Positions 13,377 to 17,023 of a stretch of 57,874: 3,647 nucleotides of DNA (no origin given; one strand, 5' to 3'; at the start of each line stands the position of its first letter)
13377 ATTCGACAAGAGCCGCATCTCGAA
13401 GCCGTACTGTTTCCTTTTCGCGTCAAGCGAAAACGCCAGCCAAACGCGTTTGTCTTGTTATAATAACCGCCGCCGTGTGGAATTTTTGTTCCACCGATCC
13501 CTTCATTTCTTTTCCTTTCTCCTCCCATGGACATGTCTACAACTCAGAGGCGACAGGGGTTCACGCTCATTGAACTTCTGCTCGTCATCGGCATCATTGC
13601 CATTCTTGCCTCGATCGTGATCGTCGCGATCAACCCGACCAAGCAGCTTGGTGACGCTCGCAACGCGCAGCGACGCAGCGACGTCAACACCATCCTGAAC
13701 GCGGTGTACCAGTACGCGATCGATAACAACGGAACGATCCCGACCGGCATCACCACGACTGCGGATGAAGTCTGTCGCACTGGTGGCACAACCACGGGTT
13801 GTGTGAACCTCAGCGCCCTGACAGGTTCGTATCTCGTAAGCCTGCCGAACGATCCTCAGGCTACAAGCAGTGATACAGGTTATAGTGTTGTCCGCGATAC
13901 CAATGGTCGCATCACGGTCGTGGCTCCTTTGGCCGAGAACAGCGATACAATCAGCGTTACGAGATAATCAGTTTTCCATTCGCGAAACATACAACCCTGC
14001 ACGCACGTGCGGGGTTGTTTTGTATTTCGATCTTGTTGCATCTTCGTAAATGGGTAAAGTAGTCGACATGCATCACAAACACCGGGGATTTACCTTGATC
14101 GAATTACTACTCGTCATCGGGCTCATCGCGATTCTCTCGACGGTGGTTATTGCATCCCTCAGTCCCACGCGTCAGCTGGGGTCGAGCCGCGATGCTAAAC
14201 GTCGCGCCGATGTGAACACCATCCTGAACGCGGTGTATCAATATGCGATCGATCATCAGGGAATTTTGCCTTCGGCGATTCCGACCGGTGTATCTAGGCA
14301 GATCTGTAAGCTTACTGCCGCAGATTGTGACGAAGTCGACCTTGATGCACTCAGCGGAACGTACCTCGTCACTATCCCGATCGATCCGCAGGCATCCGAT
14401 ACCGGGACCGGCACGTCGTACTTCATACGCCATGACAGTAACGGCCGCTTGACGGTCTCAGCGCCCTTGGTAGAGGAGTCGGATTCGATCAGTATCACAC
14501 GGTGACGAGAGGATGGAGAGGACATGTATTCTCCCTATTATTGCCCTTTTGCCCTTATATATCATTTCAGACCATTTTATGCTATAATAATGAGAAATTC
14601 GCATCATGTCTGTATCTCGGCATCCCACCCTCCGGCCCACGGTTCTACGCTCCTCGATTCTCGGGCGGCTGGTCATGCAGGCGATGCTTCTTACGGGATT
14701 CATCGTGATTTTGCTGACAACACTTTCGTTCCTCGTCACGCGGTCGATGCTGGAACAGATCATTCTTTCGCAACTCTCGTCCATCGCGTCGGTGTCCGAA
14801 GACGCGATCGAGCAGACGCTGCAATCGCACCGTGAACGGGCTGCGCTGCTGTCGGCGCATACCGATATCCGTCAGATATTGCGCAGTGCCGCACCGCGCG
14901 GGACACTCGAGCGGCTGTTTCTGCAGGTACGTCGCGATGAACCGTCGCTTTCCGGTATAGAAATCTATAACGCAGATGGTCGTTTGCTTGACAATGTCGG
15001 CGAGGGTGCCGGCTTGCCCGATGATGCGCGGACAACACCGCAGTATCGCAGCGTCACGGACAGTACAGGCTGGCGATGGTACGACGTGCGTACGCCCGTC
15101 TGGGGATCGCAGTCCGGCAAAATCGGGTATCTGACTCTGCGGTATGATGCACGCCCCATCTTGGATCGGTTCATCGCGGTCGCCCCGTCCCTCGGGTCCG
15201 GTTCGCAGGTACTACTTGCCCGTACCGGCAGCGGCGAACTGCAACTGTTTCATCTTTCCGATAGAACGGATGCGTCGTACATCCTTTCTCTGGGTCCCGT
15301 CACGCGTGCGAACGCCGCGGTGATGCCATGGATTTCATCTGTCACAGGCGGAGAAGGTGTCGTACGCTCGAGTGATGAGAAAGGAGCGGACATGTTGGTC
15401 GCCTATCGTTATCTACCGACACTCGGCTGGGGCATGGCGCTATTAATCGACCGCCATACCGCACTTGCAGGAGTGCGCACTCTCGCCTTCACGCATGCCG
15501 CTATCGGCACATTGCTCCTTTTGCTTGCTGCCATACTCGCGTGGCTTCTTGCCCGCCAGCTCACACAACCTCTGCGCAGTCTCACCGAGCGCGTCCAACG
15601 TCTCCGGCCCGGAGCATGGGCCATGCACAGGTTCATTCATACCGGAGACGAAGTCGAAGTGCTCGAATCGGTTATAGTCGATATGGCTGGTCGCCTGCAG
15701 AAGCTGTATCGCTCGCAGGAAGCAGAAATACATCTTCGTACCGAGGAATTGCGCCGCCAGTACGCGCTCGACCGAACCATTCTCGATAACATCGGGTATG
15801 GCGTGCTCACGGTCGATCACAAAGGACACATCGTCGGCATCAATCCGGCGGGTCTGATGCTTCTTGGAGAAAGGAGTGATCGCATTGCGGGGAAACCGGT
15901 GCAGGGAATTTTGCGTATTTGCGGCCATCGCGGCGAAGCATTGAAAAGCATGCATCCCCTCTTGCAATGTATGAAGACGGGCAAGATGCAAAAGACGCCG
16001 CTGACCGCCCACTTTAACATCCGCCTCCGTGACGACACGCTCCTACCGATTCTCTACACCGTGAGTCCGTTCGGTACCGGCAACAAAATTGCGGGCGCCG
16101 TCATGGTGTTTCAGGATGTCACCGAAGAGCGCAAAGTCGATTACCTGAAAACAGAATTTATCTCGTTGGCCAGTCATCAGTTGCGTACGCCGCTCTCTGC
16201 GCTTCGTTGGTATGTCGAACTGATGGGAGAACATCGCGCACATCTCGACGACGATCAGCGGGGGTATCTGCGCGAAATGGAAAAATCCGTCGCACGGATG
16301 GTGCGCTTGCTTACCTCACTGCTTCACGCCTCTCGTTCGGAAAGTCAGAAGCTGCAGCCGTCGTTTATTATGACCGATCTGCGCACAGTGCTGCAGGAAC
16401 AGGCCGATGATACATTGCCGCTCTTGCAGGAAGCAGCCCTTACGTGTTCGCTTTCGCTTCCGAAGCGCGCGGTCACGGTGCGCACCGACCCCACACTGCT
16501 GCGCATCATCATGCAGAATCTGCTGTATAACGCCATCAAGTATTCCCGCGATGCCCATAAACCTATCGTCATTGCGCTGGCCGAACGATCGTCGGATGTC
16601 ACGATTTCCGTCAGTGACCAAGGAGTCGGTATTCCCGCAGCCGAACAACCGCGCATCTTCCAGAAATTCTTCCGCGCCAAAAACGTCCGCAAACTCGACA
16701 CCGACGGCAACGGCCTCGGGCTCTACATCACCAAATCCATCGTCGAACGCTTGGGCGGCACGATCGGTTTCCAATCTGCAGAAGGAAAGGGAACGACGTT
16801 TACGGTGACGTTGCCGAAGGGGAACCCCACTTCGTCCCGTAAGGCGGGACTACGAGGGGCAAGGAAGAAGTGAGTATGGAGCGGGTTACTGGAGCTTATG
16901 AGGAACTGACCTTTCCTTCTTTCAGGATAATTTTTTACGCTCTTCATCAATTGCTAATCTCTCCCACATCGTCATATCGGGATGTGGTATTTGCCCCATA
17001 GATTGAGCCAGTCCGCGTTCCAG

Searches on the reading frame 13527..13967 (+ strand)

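Call 32: search_protein_families(library=pfam, proteins=[window:13527-13967:+], max_evalue=0.001)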
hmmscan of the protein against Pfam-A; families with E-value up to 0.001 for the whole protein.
window:13527-13967:+ (146 aa): 1 family
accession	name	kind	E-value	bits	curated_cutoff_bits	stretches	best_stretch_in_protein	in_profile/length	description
PF07963.17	N_methyl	-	6.1e-08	32.4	21.2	1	8-31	3-26/27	Prokaryotic N-terminal methylation motif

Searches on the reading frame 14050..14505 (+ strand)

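Call 32: search_protein_families(library=pfam, proteins=[window:14050-14505:+], max_evalue=0.001)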
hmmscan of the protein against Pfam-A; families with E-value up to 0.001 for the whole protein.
window:14050-14505:+ (151 aa): 1 family
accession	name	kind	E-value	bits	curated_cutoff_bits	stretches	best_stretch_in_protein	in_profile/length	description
PF07963.17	N_methyl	-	1.1e-07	31.5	21.2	1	9-33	2-26/27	Prokaryotic N-terminal methylation motif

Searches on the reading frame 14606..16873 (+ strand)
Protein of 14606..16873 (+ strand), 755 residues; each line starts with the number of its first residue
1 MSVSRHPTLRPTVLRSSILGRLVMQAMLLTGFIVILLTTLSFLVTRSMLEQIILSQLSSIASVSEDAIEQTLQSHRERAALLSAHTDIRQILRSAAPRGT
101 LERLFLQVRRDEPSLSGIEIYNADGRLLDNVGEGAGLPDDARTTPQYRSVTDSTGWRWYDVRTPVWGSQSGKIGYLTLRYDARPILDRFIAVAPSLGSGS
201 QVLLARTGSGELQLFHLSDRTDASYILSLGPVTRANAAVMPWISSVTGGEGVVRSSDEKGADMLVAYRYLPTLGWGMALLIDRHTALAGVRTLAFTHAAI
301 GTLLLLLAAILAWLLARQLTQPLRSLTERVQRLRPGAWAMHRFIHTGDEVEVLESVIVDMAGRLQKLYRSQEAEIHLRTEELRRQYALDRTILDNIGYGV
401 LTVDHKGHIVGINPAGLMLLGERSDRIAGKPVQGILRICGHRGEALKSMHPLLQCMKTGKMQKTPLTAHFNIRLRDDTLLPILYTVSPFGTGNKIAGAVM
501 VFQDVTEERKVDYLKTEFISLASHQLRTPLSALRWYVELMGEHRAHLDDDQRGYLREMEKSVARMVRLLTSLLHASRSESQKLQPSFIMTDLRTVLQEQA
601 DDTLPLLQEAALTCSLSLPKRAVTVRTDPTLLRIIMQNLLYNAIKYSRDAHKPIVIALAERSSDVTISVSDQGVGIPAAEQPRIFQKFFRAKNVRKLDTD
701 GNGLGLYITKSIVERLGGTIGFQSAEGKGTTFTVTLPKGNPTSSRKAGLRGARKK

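Call 32: search_protein_families(library=pfam, proteins=[window:14606-16873:+], max_evalue=0.001)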
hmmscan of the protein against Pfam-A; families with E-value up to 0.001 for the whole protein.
window:14606-16873:+ (755 aa): 10 families
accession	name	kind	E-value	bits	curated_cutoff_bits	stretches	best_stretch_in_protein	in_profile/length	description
PF02518.31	HATPase_c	-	3.9e-28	98.5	26.4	1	628-738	2-109/111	Histidine kinase-, DNA gyrase B-, and HSP90-like ATPase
PF00512.31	HisKA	-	1.1e-13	51.4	26.9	1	515-580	2-65/66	His Kinase A (phospho-acceptor) domain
PF02743.24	dCache_1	-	3.7e-08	33.6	45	1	49-278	3-238/240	Cache domain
PF13426.13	PAS_9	-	8.4e-08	32.9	27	1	399-507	3-103/103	PAS domain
PF08448.16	PAS_4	-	1.5e-07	32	23.1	1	393-509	1-109/110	PAS fold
PF13581.12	HATPase_c_2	-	2.1e-06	28.2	27.4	1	633-734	33-125/127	Histidine kinase-like ATPase domain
PF00989.32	PAS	-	2.6e-06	27.8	22.6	1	390-505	4-113/113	PAS fold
PF00672.30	HAMP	-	4.6e-05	24.1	25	1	314-365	1-52/53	HAMP domain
PF12860.13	PAS_7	-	0.00014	22.4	27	1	393-511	1-113/115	PAS fold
PF14501.12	HATPase_c_5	-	0.00018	21.8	22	1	632-728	6-94/102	GHKL domain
